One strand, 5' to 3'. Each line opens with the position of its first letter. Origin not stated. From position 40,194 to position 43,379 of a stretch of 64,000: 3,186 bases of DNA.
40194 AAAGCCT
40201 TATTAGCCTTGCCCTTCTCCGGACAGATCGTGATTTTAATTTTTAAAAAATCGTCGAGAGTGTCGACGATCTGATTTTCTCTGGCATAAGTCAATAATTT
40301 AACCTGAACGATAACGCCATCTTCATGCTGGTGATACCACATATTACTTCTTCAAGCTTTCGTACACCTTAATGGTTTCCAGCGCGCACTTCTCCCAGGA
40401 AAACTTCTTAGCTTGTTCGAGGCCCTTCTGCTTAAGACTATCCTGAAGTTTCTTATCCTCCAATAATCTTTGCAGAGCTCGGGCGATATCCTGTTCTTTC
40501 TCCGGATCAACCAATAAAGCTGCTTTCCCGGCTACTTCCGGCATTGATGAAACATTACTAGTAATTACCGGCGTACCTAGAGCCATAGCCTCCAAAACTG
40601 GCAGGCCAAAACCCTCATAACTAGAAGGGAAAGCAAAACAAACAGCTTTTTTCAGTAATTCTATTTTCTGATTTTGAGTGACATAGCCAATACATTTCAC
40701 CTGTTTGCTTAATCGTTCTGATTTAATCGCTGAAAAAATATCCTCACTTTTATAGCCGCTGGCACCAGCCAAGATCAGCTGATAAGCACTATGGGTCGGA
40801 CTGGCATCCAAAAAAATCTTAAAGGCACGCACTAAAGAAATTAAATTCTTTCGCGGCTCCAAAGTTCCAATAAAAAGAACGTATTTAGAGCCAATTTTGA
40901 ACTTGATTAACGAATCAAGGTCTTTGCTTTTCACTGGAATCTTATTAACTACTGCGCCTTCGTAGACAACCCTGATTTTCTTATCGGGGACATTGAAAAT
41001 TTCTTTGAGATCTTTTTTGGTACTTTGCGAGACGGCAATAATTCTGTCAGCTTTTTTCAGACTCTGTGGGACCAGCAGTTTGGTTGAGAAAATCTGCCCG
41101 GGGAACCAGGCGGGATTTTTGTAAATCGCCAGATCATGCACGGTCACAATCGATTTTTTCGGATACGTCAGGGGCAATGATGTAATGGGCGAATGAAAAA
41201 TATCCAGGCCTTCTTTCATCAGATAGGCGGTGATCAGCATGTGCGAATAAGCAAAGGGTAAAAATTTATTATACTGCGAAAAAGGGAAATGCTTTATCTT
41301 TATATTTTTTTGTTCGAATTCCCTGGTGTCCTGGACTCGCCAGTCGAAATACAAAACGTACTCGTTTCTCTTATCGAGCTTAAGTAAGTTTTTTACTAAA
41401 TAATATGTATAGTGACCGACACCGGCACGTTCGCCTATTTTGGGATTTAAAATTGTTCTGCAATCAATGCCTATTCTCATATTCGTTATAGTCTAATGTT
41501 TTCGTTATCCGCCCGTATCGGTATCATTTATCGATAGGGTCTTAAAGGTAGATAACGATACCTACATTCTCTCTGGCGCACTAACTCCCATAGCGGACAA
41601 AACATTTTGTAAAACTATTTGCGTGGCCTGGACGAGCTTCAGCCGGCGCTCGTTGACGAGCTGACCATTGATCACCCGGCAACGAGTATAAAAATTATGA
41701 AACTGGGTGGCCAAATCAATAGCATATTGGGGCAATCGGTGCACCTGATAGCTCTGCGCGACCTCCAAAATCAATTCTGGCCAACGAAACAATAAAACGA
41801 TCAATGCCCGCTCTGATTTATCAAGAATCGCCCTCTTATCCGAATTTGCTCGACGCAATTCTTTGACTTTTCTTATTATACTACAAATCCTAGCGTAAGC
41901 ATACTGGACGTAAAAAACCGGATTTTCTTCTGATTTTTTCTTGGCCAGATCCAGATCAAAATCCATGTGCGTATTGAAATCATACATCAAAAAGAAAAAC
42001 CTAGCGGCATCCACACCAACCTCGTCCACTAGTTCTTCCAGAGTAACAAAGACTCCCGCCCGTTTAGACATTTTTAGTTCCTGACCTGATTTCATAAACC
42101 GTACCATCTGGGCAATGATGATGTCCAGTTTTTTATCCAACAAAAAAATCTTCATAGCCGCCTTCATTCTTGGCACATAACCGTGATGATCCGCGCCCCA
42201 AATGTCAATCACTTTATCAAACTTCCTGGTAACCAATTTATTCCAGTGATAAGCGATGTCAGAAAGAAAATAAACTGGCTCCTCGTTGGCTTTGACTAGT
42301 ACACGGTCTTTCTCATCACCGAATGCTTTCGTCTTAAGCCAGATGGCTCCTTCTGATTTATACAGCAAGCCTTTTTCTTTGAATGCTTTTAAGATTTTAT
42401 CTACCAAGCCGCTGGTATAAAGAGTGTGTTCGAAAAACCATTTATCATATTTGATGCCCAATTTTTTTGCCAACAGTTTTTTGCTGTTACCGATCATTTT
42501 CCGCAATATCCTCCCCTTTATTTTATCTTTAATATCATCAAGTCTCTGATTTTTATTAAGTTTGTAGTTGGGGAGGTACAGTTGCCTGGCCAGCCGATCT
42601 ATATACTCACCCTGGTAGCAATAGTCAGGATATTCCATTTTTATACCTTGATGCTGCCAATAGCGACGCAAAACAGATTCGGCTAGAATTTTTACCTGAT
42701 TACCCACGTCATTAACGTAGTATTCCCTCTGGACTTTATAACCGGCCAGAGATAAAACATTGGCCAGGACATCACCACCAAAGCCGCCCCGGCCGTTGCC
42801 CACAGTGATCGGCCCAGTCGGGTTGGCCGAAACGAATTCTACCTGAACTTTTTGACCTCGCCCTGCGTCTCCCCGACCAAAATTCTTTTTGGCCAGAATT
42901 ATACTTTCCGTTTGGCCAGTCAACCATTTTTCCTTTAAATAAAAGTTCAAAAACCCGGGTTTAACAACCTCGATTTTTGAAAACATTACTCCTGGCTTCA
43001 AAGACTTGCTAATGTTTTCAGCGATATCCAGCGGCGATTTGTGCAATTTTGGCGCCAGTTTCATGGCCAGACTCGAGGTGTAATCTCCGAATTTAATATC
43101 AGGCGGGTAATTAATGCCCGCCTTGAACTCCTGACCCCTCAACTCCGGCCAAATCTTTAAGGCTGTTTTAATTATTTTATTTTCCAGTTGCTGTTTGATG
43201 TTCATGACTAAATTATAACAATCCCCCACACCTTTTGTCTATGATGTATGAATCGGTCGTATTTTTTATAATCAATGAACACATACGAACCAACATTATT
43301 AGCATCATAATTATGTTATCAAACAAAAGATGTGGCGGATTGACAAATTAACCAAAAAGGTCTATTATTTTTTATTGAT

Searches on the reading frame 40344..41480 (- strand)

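Call 29: search_protein_families(library=pfam, proteins=[window:40344-41480:-], max_evalue=0.00001)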
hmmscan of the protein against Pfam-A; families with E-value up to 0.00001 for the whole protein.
window:40344-41480:- (378 aa): 4 families
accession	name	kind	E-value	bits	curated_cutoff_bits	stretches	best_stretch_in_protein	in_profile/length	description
PF00534.26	Glycos_transf_1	-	1.4e-37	129.3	26.4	1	197-353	14-169/172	Glycosyl transferases group 1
PF13692.12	Glyco_trans_1_4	-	1e-29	104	27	1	199-342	2-142/142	Glycosyl transferases group 1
PF13439.12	Glyco_transf_4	-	1.9e-15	57.7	28.5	1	20-175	3-165/170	Glycosyltransferase Family 4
PF20706.3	GT4-conflict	-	4e-12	46.3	26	1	142-341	145-356/385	Family 4 Glycosyltransferase in conflict systems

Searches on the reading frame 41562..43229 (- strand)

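Call 29: search_protein_families(library=pfam, proteins=[window:41562-43229:-], max_evalue=0.00001)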
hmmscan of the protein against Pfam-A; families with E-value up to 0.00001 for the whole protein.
window:41562-43229:- (555 aa): 4 families
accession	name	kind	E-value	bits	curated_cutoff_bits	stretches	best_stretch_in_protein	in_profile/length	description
PF05746.21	DALR_1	-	2.9e-32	111.7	22.3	1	441-555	1-117/117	DALR anticodon binding domain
PF00750.26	tRNA-synt_1d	-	5.3e-19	68.8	23.3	1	111-404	5-298/349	tRNA synthetases class I (R), catalytic domain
PF03485.21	Arg_tRNA_synt_N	-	1.4e-18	67.7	21.5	1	11-98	3-85/85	Arginyl tRNA synthetase N terminal domain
PF09334.17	tRNA-synt_1g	-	4.9e-06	26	20.1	0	383-431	324-371/391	tRNA synthetases class I (M)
